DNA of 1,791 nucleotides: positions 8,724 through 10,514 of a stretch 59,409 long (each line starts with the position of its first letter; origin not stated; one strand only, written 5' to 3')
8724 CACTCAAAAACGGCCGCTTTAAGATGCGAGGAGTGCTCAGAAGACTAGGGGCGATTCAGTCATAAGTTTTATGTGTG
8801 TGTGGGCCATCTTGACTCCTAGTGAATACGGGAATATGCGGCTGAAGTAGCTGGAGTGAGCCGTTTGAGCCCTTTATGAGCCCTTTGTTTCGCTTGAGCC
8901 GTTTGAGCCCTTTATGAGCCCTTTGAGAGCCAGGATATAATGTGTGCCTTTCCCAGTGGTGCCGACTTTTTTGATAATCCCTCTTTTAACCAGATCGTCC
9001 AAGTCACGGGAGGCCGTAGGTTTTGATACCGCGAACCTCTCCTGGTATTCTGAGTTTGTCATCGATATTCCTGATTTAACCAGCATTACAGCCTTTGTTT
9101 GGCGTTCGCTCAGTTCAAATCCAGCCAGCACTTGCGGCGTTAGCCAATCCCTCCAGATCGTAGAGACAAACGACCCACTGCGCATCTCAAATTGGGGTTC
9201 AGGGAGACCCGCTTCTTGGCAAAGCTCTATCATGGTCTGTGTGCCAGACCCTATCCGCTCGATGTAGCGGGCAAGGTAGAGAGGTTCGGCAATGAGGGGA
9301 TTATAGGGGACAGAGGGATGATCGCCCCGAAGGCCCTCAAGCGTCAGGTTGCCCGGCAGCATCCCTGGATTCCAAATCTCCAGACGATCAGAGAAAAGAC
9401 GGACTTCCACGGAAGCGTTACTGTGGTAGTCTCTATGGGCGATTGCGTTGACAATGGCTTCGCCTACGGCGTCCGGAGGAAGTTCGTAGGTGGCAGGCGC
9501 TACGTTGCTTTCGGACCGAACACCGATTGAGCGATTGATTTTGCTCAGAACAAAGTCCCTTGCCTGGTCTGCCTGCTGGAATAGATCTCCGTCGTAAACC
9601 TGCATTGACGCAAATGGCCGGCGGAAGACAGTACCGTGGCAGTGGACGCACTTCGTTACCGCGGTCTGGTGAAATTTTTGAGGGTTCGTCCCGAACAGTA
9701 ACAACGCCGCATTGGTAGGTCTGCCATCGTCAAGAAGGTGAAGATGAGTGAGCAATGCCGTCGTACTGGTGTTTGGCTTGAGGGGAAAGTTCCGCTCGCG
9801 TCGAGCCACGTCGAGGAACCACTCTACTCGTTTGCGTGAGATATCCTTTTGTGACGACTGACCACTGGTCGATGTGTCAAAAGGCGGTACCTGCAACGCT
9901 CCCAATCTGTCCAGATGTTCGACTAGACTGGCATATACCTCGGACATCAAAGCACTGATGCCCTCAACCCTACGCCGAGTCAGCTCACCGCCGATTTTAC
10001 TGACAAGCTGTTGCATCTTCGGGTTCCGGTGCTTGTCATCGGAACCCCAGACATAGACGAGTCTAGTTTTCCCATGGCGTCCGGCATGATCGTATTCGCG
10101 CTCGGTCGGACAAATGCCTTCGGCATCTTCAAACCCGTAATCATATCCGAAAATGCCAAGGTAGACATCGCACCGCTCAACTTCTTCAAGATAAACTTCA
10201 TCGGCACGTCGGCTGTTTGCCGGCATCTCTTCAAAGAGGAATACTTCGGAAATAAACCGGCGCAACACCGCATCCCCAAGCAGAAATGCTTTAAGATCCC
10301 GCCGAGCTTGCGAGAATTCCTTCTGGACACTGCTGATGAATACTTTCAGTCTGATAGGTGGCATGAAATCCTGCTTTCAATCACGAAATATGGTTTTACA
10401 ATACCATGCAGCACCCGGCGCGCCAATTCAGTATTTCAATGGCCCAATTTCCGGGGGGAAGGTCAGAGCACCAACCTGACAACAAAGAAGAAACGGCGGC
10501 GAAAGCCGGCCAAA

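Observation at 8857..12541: Lower-GC two-gene islet: DUF4062/Schlafen-like/HATPase_c_4-wHTH protein divergent from a stand-alone SF2 DExH helicase, bounded by unusual repeats. Candidate undescribed defence system.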

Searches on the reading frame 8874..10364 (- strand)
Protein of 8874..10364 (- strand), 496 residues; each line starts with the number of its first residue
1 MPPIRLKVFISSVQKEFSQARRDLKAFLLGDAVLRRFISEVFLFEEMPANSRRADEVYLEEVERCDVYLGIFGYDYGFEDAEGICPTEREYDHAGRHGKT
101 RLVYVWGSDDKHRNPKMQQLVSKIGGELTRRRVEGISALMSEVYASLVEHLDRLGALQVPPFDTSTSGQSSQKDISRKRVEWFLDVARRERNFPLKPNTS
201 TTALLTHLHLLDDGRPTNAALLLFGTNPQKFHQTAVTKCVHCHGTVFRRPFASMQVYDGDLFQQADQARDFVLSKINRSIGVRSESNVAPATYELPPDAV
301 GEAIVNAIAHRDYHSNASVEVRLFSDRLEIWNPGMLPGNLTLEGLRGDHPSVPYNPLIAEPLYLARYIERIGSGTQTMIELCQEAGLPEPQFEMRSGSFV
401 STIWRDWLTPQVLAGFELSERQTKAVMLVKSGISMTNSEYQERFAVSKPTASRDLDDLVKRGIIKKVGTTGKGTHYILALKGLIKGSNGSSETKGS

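Call 3: search_protein_families(library=pfam, proteins=[window:8874-10364:-], max_evalue=0.01)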
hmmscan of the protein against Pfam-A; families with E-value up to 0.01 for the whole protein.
window:8874-10364:- (496 aa): 7 families
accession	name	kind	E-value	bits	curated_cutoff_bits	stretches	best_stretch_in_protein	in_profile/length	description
PF13749.12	HATPase_c_4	-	1.2e-22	80.1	26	1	317-401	2-87/89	Putative ATP-dependent DNA helicase recG C-terminal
PF13271.11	DUF4062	-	7.9e-19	68.1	24.7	1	7-94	1-82/82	Domain of unknown function (DUF4062)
PF01047.28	MarR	-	0.0005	20.3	24.6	1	418-466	1-49/59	MarR family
PF08220.18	HTH_DeoR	-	0.0014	18.8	21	1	421-467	1-47/57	DeoR-like helix-turn-helix domain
PF22168.2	DIP2311-like_C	-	0.0044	17.7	27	1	438-478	23-62/63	Transcriptional regulator DIP2311-like, C-terminal domain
PF25213.1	HVO_A0261_N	-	0.0052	17.1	35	0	435-469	25-59/86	HVO_A0261 N-terminal domain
PF12802.13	MarR_2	-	0.0098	16.5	27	0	442-467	28-53/61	MarR family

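Call 4: search_protein_families(library=padloc, proteins=[window:8874-10364:-], max_evalue=0.01)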
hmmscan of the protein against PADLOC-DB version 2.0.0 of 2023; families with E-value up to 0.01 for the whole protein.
window:8874-10364:- (496 aa): 8 families
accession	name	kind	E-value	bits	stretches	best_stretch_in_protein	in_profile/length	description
PDLC02402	Aga_SIR2-PNTD1-PNTD2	-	9.1e-18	61.7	1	110-382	252-539/876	Class I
PDLC02394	pAgo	-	1.7e-12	43.9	1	217-397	232-428/1121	-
PDLC02418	Aga_SIR2-Kinase-PNTD1-PNTD2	-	3.3e-12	43.4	1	257-336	285-361/756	Class I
PDLC03963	SoFic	-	0.00027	18.4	1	419-477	292-350/361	-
PDLC01858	CARF3--CARF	-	0.0004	18.3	1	411-469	135-192/204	-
PDLC01879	CARF3--CARF_TM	-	0.0013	16.4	1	416-482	152-213/222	-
PDLC01457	WYL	-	0.0033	15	0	419-476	3-57/229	"CAS-I,CAS-II,CAS-III,CAS-IV,CAS-V,CAS-VI; associated_signaling"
PDLC01857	CARF3--CARF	-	0.01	13.5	0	422-472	131-181/201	-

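Call 5: search_protein_families(library=ncbifam, proteins=[window:8874-10364:-], max_evalue=0.01)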
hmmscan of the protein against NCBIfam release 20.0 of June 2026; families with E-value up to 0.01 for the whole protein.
window:8874-10364:- (496 aa): 3 families
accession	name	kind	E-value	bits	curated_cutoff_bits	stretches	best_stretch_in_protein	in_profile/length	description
NF053606.1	Sta1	subfamily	0.0024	17.9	80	1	416-470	16-70/100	Sta1 family transcriptional regulator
NF007720.0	PRK10411.1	equivalog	0.0074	15.6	259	0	420-465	4-49/243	L-fucose operon activator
NF040939.2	trans_reg_lrs14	equivalog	0.0088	16.1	90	0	417-470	18-72/103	Lrs14 family HTH-type transcriptional regulator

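Call 14: find_homologous_proteins(query=window:8874-10364:-, max_evalue=0.00001)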
Query window:8874-10364:- (496 aa): 5319 proteins with E <= 0.00001 among 8000 candidates; the best 120 are listed.
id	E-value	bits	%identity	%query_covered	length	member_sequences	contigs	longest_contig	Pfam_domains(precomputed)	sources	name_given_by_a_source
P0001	0.0e+0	1032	90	100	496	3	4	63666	PF13749.13,PF13271.12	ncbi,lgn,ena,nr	ncbi:MAG: DUF4062 domain-containing protein [Betaproteobacteria bacterium]|nr:DUF4062 domain-contain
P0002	5.5e-277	938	84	99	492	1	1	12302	PF13749.13,PF13271.12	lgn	-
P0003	1.4e-276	936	85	97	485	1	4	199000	PF13749.13,PF13271.12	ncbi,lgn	-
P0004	1.1e-274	930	84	97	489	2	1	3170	PF13749.13,PF13271.12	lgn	-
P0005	1.0e-267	907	83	97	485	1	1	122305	PF13749.13,PF13271.12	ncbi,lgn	-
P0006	2.0e-267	906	81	99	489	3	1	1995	PF13749.13,PF13271.12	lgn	-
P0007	1.1e-258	877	78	99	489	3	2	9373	PF13749.13,PF13271.12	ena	-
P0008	6.7e-256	868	77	99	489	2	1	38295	PF13749.13,PF13271.12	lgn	-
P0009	3.0e-254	863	76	99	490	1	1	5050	PF13749.13,PF13271.12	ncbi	ncbi:MAG: ATP-binding protein [Pseudomonadota bacterium]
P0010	1.0e-252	857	75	99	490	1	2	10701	PF13749.13,PF13271.12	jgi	jgi:hypothetical protein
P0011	1.5e-250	850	83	90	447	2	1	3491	PF13749.13,PF13271.12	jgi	jgi:predicted HTH transcriptional regulator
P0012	7.6e-250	848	73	99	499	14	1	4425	PF13749.13,PF13271.12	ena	-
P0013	8.8e-249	845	75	99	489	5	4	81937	PF13749.13,PF13271.12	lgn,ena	-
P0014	7.6e-247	838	73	98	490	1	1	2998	PF13749.13,PF22168.3,PF13271.12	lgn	-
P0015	2.4e-246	836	75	96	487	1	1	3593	PF13749.13,PF13271.12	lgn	-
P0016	6.1e-246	835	74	98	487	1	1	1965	PF13749.13,PF13271.12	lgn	-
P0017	3.0e-245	833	74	98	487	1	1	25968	PF13749.13,PF13271.12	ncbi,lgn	-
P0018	9.5e-245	831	74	97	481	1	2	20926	PF13749.13,PF22168.3,PF13271.12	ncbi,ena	-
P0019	1.2e-244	831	73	98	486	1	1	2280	PF13749.13,PF13271.12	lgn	-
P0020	1.3e-244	831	75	97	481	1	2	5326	PF13749.13,PF13271.12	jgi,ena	-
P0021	3.0e-244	830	72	99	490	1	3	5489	PF13749.13,PF13271.12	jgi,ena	jgi:hypothetical protein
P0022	5.6e-244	829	72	99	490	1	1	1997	PF13749.13,PF13271.12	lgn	-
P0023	5.9e-244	829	72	99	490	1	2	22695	PF13749.13,PF13271.12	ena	-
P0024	7.1e-244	828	72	99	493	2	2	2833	PF13749.13,PF13271.12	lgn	-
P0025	1.5e-243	827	71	100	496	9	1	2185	PF13749.13,PF13271.12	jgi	-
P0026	1.6e-243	827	75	96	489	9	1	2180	PF13749.13,PF13271.12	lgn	-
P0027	2.9e-243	826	71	99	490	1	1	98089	PF13749.13,PF13271.12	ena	-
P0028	3.1e-243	826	73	99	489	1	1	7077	PF13749.13,PF13271.12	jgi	jgi:ATP-dependent DNA helicase RecG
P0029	5.8e-243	825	73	97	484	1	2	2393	PF13749.13,PF13271.12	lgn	-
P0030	7.8e-243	825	73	99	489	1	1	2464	PF13749.13,PF13271.12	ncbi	-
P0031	1.3e-242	824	71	98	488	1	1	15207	PF13749.13,PF13271.12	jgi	jgi:hypothetical protein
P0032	1.4e-242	824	71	99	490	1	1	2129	PF13749.13,PF13271.12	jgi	-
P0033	2.7e-242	823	71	99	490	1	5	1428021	PF13749.13,PF13271.12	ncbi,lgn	-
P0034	4.6e-242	822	73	99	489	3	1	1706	PF13749.13,PF13271.12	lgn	-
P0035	4.8e-242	822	72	99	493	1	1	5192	PF13749.13,PF13271.12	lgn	-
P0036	9.4e-242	821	72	99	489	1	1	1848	PF13749.13,PF13271.12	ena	-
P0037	1.7e-241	820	71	98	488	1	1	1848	PF13749.13,PF13271.12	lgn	-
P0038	4.3e-241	819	74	97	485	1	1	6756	PF13749.13,PF13271.12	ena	-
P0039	4.8e-241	819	71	99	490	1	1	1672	PF13749.13,PF13271.12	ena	-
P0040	9.1e-241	818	71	99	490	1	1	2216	PF13749.13,PF13271.12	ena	-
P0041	1.2e-240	818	71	99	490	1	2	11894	PF13749.13,PF13271.12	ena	-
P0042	2.2e-240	817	71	99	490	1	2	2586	PF13749.13,PF13271.12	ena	-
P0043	4.2e-240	816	73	97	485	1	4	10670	PF13749.13,PF13271.12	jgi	jgi:ATP-dependent DNA helicase RecG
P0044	4.5e-240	816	70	99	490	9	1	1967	PF13749.13,PF13271.12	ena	-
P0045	6.0e-240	815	73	97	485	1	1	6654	PF13749.13,PF13271.12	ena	-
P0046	7.1e-240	815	70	99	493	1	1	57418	PF13749.13,PF13271.12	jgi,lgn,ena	-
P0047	1.8e-239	814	72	99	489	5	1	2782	PF13749.13,PF13271.12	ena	-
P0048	2.9e-239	813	73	99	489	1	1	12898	PF13749.13,PF13271.12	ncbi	-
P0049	3.0e-239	813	72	99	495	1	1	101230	PF13749.13,PF13271.12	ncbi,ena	-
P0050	3.9e-239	813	73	97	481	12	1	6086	PF13749.13,PF13271.12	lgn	-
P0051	6.0e-239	812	71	99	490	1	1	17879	PF13749.13,PF13271.12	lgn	-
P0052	6.4e-239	812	71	99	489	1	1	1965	PF13749.13,PF13271.12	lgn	-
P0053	8.5e-239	812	71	99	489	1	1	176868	PF13749.13,PF13271.12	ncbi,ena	-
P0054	9.0e-239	811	72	99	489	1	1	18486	PF13749.13,PF13271.12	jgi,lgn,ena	-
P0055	9.2e-239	811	72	99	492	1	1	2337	PF13749.13,PF13271.12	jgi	-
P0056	1.5e-238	811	71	98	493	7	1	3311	PF13749.13,PF13271.12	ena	-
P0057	1.7e-238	811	71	99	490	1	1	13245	PF13749.13,PF13271.12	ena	-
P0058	2.0e-238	810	71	99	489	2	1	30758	PF13749.13,PF13271.12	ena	-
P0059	2.7e-238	810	73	97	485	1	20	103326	PF13749.13,PF13271.12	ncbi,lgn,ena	-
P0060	3.7e-238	809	73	97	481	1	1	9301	PF13749.13,PF13271.12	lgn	-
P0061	4.8e-238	809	70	99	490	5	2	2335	PF13749.13,PF13271.12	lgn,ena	-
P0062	6.1e-238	809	70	99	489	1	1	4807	PF13749.13,PF13271.12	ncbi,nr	ncbi:MAG: DUF4062 domain-containing protein [Proteobacteria bacterium]|nr:DUF4062 domain-containing 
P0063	1.7e-237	807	71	99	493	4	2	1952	PF13749.13,PF13271.12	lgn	-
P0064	1.7e-237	807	70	98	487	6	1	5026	PF13749.13,PF13271.12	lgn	-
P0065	2.0e-237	807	70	99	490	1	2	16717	PF13749.13,PF13271.12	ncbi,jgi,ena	jgi:predicted HTH transcriptional regulator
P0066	2.2e-237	807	71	99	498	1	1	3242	PF13749.13,PF13271.12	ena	-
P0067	3.6e-237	806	72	95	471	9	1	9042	PF13749.13,PF13271.12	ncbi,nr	ncbi:MAG: hypothetical protein AUK28_05245 [Desulfobacterales bacterium CG2_30_60_27]|nr:MAG: hypoth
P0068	5.3e-237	806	73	98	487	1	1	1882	PF13749.13,PF13271.12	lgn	-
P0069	6.7e-237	805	70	99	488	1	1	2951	PF13749.13,PF13271.12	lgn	-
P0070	1.2e-236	804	70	98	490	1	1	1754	PF13749.13,PF13271.12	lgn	-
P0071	1.2e-236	804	72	97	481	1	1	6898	PF13749.13,PF13271.12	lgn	-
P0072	1.4e-236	804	72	98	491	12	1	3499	PF13749.13,PF22168.3,PF13271.12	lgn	-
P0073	1.8e-236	804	70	99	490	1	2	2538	PF13749.13,PF13271.12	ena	-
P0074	1.8e-236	804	69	99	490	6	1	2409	PF13749.13,PF13271.12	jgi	jgi:hypothetical protein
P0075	2.2e-236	804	70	99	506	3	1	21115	PF13749.13,PF13271.12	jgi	-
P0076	2.6e-236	803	70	99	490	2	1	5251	PF13749.13,PF13271.12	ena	-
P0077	2.9e-236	803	70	99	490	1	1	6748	PF13749.13,PF13271.12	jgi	-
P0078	3.2e-236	803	70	99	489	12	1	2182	PF13749.13,PF13271.12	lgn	-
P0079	3.7e-236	803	73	97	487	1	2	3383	PF13749.13,PF13271.12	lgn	-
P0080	5.1e-236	802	72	97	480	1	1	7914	PF13749.13,PF22168.3,PF13271.12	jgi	jgi:hypothetical protein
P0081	5.5e-236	802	73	96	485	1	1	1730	PF13749.13,PF13271.12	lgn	-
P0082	9.2e-236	802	71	99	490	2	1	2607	PF13749.13,PF13271.12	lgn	-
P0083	1.5e-235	801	71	98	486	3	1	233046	PF13749.13,PF13271.12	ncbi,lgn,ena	ncbi:MAG: ATP-binding protein [Syntrophales bacterium]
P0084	2.1e-235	800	72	97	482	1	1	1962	PF13749.13,PF13271.12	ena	-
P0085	2.4e-235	800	71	100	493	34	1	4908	PF13749.13,PF13271.12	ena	-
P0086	2.8e-235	800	69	99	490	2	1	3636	PF13749.13,PF13271.12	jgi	-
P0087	3.5e-235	800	70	100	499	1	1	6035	PF13749.13,PF13271.12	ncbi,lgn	-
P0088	3.5e-235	800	71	99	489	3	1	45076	PF13749.13,PF13271.12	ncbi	-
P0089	4.3e-235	799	70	99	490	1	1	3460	PF13749.13,PF13271.12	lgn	-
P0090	4.8e-235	799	70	99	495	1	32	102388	PF13749.13,PF13271.12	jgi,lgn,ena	jgi:hypothetical protein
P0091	7.0e-235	799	70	98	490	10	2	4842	PF13749.13,PF22168.3,PF13271.12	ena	-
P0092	8.2e-235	798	69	99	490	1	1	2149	PF13749.13,PF13271.12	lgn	-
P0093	8.9e-235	798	70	97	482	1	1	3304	PF13749.13,PF13271.12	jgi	-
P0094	9.2e-235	798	71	99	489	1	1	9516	PF13749.13,PF13271.12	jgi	jgi:hypothetical protein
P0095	2.2e-234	797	70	99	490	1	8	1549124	PF13749.13,PF13271.12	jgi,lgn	jgi:ATP-dependent DNA helicase RecG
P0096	2.2e-234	797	70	99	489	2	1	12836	PF13749.13,PF13271.12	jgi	-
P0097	2.7e-234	797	72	97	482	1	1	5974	PF13749.13,PF13271.12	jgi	jgi:ATP-dependent DNA helicase RecG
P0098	2.8e-234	797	68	100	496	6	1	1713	PF13749.13,PF13271.12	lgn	-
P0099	3.8e-234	796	70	99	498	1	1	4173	PF13749.13,PF22168.3,PF13271.12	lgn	-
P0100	3.9e-234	796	70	99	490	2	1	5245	PF13749.13,PF13271.12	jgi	jgi:ATP-dependent DNA helicase RecG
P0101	5.1e-234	796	71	96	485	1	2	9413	PF13749.13,PF13271.12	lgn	-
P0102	5.4e-234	796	70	99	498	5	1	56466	PF13749.13,PF13271.12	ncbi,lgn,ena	-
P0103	5.5e-234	796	71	97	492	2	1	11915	PF13749.13,PF13271.12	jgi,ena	-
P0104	6.0e-234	796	71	98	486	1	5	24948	PF13749.13,PF13271.12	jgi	-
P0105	6.2e-234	796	72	97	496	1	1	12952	PF13749.13,PF13271.12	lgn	-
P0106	7.2e-234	795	70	99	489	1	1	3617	PF13749.13,PF13271.12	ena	-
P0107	7.8e-234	795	72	96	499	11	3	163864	PF13749.13,PF22168.3,PF13271.12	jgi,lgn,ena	-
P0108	8.0e-234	795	71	98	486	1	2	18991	PF13749.13,PF13271.12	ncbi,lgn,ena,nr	ncbi:MAG: DUF4062 domain-containing protein [Deltaproteobacteria bacterium]|nr:MAG: DUF4062 domain-c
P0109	8.5e-234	795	71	97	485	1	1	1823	PF13749.13,PF13271.12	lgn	-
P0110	9.6e-234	795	72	97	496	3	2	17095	PF13749.13,PF13271.12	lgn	-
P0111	9.7e-234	795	70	98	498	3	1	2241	PF13749.13,PF13271.12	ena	-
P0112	9.8e-234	795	72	97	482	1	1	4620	PF13749.13,PF13271.12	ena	-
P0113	1.1e-233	795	72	96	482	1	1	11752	PF13749.13,PF13271.12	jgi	jgi:hypothetical protein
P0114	1.2e-233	795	69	99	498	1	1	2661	PF13749.13,PF13271.12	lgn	-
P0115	1.2e-233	795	70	99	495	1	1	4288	PF13749.13,PF13271.12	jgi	jgi:ATP-dependent DNA helicase RecG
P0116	1.2e-233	795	70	99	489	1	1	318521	PF13749.13,PF13271.12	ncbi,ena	-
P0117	1.4e-233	794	72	97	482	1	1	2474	PF13749.13,PF13271.12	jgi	jgi:hypothetical protein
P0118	1.9e-233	794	71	98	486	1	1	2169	PF13749.13,PF13271.12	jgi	jgi:ATP-dependent DNA helicase RecG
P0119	2.1e-233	794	69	99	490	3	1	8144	PF13749.13,PF13271.12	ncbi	-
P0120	2.2e-233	794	70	99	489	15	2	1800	PF13749.13,PF13271.12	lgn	-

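Call 17: search_protein_families(library=pfam, proteins=[P0001], max_evalue=0.01)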
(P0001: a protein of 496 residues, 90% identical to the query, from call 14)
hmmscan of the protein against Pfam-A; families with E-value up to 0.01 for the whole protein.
P0001 (496 aa): 4 families
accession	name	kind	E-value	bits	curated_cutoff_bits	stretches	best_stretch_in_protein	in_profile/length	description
PF13749.12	HATPase_c_4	-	2.6e-21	75.8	26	1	317-402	2-88/89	Putative ATP-dependent DNA helicase recG C-terminal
PF13271.11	DUF4062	-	6.1e-19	68.4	24.7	1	7-94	1-82/82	Domain of unknown function (DUF4062)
PF01047.28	MarR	-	0.00046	20.5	24.6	1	418-463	1-46/59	MarR family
PF08220.18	HTH_DeoR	-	0.0016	18.6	21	1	421-466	1-46/57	DeoR-like helix-turn-helix domain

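Call 19: find_encoding_contigs(protein=P0001, flank=10000, max_places=4)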
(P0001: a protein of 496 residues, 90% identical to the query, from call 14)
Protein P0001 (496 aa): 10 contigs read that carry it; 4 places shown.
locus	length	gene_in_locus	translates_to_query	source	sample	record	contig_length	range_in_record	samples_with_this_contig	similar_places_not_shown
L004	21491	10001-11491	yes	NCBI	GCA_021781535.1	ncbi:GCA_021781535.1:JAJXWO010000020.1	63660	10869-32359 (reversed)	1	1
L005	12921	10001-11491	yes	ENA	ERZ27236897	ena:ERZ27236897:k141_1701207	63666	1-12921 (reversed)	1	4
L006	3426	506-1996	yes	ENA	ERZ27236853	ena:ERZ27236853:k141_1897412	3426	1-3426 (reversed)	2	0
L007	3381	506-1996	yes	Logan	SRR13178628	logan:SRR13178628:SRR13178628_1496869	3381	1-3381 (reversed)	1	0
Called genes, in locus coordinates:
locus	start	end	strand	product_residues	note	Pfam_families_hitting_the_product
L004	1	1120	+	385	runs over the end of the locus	-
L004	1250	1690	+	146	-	-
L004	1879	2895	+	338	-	PF00589:Phage_integrase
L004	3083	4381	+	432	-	-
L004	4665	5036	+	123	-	PF20586:DUF6788 (weak)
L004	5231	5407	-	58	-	-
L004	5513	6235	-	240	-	PF00149:Metallophos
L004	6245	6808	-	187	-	PF06941:NT5C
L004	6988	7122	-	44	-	-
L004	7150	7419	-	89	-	-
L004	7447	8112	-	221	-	PF02586:SRAP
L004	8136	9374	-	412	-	PF00817:IMS, PF21999:IMS_HHH_1 (weak), PF11799:IMS_C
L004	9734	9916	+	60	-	-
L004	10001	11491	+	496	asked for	PF13271:DUF4062, PF13749:HATPase_c_4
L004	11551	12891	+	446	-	PF14690:Zn_ribbon_ISL3, PF13542:HTH_Tnp_ISL3 (weak), PF01610:DDE_Tnp_ISL3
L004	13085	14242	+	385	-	PF01637:ATPase_2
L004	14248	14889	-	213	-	-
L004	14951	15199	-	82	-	-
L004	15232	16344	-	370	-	-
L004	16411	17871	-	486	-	-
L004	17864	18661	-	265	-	PF00142:Fer4_NifH, PF01656:CbiA, PF02374:ArsA_ATPase, PF06564:CBP_BcsQ (weak), PF09140:MipZ, PF10609:ParA, PF13614:AAA_31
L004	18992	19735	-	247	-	-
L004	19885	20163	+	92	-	PF01381:HTH_3 (weak)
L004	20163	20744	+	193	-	-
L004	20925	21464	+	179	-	-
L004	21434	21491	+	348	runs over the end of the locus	-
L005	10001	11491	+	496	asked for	PF13271:DUF4062, PF13749:HATPase_c_4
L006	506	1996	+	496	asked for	PF13271:DUF4062, PF13749:HATPase_c_4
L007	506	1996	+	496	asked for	PF13271:DUF4062, PF13749:HATPase_c_4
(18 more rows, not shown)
